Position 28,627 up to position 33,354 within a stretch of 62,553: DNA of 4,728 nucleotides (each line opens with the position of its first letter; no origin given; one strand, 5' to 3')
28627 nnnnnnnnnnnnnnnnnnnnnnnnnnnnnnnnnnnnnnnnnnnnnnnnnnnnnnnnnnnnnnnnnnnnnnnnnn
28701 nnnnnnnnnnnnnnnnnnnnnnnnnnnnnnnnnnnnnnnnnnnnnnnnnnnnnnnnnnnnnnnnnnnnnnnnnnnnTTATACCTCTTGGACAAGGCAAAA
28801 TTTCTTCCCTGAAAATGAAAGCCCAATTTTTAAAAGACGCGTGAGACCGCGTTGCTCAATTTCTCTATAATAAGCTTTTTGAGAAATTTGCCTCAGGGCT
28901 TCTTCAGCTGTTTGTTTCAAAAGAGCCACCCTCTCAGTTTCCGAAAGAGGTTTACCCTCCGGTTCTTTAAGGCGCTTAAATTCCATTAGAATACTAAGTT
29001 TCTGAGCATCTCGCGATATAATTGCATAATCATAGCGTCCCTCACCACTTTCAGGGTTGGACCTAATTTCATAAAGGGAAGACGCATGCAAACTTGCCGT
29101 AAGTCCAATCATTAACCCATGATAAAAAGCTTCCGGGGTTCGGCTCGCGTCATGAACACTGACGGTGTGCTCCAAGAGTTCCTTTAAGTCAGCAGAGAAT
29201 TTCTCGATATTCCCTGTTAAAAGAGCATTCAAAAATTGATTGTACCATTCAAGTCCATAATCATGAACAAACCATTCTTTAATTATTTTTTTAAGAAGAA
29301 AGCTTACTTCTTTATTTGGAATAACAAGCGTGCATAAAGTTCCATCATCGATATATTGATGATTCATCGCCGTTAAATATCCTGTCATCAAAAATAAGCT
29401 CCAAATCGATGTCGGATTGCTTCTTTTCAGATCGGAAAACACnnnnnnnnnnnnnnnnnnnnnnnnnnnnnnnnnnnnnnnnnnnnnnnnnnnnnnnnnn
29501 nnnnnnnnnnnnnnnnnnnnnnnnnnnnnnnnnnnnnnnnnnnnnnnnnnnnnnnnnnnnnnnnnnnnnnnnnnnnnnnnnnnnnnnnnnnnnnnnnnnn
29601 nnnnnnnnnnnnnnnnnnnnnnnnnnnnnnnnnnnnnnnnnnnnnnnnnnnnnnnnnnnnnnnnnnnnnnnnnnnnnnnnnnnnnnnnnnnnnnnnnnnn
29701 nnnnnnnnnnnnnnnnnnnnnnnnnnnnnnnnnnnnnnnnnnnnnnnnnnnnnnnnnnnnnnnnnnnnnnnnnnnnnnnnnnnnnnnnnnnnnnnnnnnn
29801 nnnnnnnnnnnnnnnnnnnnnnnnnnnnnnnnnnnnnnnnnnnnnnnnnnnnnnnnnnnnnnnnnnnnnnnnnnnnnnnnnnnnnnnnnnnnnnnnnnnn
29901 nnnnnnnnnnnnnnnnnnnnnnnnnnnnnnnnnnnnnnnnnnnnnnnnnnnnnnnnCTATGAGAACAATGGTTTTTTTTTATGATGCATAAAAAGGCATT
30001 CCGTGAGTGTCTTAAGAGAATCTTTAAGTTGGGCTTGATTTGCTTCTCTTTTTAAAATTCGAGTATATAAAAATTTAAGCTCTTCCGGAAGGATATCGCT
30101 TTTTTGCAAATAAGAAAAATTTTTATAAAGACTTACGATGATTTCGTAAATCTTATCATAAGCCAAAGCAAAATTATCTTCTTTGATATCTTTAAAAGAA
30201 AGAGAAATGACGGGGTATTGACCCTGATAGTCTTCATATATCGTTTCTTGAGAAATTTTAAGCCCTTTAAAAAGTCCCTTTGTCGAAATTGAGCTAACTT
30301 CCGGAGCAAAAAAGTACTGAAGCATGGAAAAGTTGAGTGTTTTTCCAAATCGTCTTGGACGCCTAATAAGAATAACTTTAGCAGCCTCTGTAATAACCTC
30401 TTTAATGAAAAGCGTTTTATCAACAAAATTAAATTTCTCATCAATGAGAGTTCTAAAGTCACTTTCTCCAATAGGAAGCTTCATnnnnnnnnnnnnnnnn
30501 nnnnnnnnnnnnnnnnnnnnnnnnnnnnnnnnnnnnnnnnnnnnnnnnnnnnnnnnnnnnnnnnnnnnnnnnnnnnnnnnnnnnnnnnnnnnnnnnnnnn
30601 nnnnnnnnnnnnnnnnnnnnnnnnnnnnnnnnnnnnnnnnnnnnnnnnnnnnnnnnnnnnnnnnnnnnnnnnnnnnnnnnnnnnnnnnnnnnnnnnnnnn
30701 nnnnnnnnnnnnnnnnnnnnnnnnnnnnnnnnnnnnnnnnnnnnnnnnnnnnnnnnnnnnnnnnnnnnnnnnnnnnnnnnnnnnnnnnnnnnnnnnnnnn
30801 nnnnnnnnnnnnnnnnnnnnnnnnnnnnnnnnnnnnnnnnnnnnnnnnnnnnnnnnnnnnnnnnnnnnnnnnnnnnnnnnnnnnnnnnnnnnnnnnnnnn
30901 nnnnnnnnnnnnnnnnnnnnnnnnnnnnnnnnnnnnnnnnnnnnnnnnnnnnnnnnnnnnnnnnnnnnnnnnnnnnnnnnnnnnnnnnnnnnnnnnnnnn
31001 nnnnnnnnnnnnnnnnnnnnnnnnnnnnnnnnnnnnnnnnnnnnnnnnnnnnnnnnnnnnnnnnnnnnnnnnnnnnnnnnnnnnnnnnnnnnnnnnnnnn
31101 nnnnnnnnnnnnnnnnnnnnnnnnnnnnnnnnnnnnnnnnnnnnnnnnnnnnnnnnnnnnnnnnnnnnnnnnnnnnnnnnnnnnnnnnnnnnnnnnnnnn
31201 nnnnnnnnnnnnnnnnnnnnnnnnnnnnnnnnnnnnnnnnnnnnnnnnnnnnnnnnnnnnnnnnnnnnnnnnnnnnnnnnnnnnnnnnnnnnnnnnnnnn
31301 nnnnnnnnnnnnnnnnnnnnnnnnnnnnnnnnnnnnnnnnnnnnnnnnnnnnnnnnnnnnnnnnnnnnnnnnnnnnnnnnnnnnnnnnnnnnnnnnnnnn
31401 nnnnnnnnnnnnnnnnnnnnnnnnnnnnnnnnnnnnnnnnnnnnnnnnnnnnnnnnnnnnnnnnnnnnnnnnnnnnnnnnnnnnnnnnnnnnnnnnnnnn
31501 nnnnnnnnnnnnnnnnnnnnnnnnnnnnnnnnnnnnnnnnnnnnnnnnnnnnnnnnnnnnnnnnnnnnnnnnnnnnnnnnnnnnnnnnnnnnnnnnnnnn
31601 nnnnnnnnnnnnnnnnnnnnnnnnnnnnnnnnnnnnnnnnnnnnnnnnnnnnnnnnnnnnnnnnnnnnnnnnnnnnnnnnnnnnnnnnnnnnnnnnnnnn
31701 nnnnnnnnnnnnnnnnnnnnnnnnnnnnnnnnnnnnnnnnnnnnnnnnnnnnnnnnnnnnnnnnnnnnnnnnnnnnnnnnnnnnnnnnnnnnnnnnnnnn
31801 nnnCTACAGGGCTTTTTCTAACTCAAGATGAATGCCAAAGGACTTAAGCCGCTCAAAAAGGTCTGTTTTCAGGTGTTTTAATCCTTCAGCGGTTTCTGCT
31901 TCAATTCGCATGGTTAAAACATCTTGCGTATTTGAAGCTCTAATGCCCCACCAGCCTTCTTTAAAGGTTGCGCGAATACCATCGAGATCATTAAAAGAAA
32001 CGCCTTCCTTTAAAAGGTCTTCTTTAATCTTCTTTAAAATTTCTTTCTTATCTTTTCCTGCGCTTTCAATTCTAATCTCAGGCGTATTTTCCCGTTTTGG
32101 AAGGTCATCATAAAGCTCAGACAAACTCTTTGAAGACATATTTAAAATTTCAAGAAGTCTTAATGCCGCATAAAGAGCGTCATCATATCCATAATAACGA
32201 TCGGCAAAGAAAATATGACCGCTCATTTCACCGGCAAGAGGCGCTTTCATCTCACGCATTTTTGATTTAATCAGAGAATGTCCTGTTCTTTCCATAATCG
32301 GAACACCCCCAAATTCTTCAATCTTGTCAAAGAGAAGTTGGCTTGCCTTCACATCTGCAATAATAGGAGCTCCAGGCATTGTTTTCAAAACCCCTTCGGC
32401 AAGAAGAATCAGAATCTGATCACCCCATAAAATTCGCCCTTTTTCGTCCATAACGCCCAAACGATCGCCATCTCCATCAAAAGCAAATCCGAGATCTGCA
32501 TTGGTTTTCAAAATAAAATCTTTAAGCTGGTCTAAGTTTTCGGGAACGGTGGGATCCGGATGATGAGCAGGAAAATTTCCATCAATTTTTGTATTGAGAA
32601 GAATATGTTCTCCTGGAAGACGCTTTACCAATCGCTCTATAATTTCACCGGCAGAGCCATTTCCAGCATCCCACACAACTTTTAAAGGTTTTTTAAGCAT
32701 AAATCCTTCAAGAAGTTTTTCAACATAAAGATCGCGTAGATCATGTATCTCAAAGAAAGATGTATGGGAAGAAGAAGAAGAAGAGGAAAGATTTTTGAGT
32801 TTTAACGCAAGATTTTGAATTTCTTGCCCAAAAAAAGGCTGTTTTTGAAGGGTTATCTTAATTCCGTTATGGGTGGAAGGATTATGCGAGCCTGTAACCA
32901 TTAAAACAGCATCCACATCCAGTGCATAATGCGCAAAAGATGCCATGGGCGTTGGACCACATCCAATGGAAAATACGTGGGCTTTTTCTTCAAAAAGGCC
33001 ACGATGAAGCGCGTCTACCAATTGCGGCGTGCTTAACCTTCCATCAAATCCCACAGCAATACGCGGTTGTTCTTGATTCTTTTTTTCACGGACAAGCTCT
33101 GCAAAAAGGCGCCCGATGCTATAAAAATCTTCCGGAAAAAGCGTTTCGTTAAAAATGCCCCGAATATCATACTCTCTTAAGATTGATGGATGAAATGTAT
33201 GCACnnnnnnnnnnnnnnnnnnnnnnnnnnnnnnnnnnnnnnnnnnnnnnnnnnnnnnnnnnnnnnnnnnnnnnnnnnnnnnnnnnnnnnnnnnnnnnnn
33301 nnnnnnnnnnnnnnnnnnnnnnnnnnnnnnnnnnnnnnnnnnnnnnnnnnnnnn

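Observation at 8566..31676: About 23 kb of one strand is a tandem array of roughly 16 divergent paralogues of an unrecognised secreted-protein family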

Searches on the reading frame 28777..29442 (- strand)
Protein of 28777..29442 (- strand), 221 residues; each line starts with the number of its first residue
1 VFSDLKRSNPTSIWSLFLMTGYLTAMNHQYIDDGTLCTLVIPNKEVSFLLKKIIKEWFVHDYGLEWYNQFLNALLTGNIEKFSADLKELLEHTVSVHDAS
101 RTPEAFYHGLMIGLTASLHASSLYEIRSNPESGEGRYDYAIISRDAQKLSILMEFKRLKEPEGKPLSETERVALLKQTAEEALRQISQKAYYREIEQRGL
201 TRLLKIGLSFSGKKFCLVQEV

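Call 8: search_protein_families(library=pfam, max_evalue=0.1, proteins=[window:28777-29442:-])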
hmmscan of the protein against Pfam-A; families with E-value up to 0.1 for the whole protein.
window:28777-29442:- (221 aa): 2 families
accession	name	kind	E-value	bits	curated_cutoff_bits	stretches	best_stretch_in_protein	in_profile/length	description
PF08011.17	PDDEXK_9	-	1.1e-15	57.9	25.5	1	103-219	2-104/105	PD-(D/E)XK nuclease superfamily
PF02607.22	B12-binding_2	-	0.098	13.3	23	0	68-112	3-40/74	B12 binding domain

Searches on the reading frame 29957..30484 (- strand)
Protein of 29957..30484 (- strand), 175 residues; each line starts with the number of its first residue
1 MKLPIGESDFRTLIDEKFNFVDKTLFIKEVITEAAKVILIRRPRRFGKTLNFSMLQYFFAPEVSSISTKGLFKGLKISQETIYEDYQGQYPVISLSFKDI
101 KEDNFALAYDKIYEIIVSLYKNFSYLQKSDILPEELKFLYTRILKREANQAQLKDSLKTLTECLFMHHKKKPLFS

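Call 8: search_protein_families(library=pfam, max_evalue=0.1, proteins=[window:29957-30484:-])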
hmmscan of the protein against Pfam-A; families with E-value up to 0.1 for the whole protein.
window:29957-30484:- (175 aa): 2 families
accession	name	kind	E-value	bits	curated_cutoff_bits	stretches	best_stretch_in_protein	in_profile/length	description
PF09820.16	AAA-ATPase_like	-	9.4e-29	101.1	26.1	1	4-150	1-141/201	Predicted AAA-ATPase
PF08745.17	PIN_5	-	0.027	14.4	27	1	13-91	51-124/205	PINc domain ribonuclease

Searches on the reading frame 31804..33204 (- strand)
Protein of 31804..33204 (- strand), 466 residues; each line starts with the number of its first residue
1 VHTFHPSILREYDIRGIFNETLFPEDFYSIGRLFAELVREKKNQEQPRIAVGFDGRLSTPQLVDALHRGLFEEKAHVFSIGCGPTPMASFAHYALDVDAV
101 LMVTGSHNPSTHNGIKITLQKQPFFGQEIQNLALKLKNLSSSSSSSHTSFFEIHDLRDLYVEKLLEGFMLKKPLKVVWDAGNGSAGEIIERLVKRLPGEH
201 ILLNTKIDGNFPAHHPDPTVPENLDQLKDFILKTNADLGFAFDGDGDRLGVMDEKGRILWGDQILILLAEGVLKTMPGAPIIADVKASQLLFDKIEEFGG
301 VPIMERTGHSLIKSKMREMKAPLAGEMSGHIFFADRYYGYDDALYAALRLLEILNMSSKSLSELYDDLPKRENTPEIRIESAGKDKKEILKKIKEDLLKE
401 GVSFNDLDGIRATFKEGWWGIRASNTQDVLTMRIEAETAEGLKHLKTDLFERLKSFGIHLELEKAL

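Call 14: search_protein_families(library=ncbifam, max_evalue=0.01, proteins=[window:31804-33204:-])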
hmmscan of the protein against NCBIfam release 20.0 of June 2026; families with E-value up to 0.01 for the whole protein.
window:31804-33204:- (466 aa): 7 families
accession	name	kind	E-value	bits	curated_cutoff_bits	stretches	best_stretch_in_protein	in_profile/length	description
NF046027.1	PhglucPhmanMutPgmG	equivalog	1.2e-179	597.8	600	1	2-459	3-456/460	phosphoglucomutase/phosphomannomutase PgmG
TIGR03990.1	Arch_GlmM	equivalog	3.1e-94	316.4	439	1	12-449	7-440/444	phosphoglucosamine mutase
NF007088.0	PRK09542.1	equivalog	1e-76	258.8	618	1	7-452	10-452/456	phosphomannomutase/phosphoglucomutase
NF011943.0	PRK15414.1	subfamily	2.4e-65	221.3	801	1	9-448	7-448/456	phosphomannomutase CpsG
TIGR01455.1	glmM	equivalog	2.9e-50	171.3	447.55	1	14-450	6-437/442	phosphoglucosamine mutase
NF005737.0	PRK07564.1-1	equivalog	1.8e-07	30.2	378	1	171-366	203-401/543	alpha-D-glucose phosphate-specific phosphoglucomutase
TIGR01132.1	pgm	equivalog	0.0092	14.4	778.05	0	406-446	493-531/546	phosphoglucomutase (alpha-D-glucose-1,6-bisphosphate-dependent)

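Call 20: find_related_loci(query=window:31804-33204:-, collection=genome_contigs, flank=10000)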
Query window:31804-33204:- (466 aa) in genome_contigs; peptide patterns used: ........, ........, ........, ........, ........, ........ (x = any residue, [..] = any of these).
107 stretches matched a pattern; 3 encode a relative of the query (tblastn E <= 1e-3); 3 distinct loci.
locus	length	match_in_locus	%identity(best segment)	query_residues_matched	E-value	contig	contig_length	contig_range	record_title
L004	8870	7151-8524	85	1-458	0e+0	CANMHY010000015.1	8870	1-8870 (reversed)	MAG: Alphaproteobacteria bacterium isolate ZH-15may19-125 genome assembly, contig: ZH-15May19-c23695, whole genome shotg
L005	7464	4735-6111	84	1-459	0e+0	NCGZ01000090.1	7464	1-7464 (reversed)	MAG: Alphaproteobacteria bacterium 16-39-46 04302015_16_scaffold_1103, whole genome shotgun sequence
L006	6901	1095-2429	38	8-457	9e-97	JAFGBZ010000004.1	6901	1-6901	MAG: Candidatus Iainarchaeum archaeon isolate Zod_Metabat.1066 k87_526156, whole genome shotgun sequence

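Call 53: find_related_loci(query=window:31804-33204:-, collection=metagenome_contigs, flank=10000)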
Query window:31804-33204:- (466 aa) in metagenome_contigs; peptide patterns used: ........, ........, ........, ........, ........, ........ (x = any residue, [..] = any of these).
186 stretches matched a pattern; 1 encode a relative of the query (tblastn E <= 1e-3); 1 distinct loci.
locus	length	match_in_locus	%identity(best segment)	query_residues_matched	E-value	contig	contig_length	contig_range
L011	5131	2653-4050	88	1-466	0e+0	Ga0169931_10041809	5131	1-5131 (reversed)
